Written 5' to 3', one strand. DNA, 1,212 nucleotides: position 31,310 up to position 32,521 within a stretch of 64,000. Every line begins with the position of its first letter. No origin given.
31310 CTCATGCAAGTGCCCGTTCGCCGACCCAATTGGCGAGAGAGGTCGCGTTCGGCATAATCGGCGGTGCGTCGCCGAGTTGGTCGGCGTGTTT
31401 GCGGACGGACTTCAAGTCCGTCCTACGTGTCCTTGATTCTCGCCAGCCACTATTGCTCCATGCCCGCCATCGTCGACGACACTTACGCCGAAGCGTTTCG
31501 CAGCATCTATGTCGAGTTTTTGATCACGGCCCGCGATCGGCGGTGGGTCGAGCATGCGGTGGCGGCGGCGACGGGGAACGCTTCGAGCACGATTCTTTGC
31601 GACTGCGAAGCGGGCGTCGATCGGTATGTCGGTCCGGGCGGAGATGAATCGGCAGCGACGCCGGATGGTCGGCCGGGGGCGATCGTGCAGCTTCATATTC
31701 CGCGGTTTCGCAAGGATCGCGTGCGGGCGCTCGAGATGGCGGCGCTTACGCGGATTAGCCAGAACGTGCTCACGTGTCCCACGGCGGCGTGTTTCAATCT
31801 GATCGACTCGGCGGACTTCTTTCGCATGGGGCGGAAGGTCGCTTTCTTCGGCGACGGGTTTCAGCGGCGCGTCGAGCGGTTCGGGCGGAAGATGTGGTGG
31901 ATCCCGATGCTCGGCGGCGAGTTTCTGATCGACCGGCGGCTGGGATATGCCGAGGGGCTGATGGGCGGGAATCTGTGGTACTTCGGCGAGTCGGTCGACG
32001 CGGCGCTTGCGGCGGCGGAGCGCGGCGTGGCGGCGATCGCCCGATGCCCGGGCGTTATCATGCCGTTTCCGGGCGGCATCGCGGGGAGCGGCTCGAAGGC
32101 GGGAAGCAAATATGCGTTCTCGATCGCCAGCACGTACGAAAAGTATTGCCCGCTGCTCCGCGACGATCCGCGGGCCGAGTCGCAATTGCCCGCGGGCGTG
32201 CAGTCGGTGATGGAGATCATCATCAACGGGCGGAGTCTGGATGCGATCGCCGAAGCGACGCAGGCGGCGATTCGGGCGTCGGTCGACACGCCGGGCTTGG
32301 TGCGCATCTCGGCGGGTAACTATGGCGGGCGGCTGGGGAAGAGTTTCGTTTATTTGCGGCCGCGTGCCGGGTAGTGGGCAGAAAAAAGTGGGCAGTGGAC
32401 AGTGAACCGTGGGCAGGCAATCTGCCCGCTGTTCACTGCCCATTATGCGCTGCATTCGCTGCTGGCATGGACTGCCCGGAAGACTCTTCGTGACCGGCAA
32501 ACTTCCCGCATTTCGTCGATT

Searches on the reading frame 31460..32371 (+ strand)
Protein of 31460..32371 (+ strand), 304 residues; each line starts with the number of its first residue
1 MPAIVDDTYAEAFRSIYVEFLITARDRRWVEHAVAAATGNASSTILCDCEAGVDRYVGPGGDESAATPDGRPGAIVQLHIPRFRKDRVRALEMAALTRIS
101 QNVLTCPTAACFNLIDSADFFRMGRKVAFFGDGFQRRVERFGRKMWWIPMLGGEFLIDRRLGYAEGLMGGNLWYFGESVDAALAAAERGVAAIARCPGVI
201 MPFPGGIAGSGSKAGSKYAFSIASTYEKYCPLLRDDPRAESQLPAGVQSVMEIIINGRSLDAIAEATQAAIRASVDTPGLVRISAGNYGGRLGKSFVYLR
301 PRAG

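Call 76: find_related_loci(query=window:31460-32371:+, collection=metagenome_contigs, flank=10000)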
Query window:31460-32371:+ (304 aa) in metagenome_contigs; peptide patterns used: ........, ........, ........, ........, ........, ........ (x = any residue, [..] = any of these).
600 stretches matched a pattern (row limit reached: there are more); 518 encode a relative of the query (tblastn E <= 1e-3); the best 80 are kept; 80 distinct loci.
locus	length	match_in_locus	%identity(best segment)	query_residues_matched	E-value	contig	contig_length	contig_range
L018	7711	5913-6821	83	1-301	7e-168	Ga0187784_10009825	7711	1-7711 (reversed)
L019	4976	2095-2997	83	1-301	3e-171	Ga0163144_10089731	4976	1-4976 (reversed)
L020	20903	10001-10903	77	1-301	3e-165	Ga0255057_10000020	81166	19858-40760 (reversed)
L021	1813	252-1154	81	1-301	5e-179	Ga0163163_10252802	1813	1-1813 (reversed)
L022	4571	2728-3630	78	1-301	5e-169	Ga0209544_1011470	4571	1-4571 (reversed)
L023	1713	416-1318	83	1-301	1e-179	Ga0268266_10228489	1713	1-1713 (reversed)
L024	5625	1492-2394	78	1-301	7e-167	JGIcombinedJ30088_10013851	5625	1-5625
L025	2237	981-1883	82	1-301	7e-176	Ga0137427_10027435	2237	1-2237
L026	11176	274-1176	76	1-301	4e-163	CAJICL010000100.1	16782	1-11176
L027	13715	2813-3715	75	1-301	2e-162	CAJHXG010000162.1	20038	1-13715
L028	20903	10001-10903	75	1-301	1e-161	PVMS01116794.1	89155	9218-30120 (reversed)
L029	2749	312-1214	75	1-301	5e-171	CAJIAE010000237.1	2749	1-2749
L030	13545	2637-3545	76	1-303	4e-161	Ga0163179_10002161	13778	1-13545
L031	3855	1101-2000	81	1-300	1e-166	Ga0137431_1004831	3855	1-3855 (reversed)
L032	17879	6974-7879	80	1-302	2e-160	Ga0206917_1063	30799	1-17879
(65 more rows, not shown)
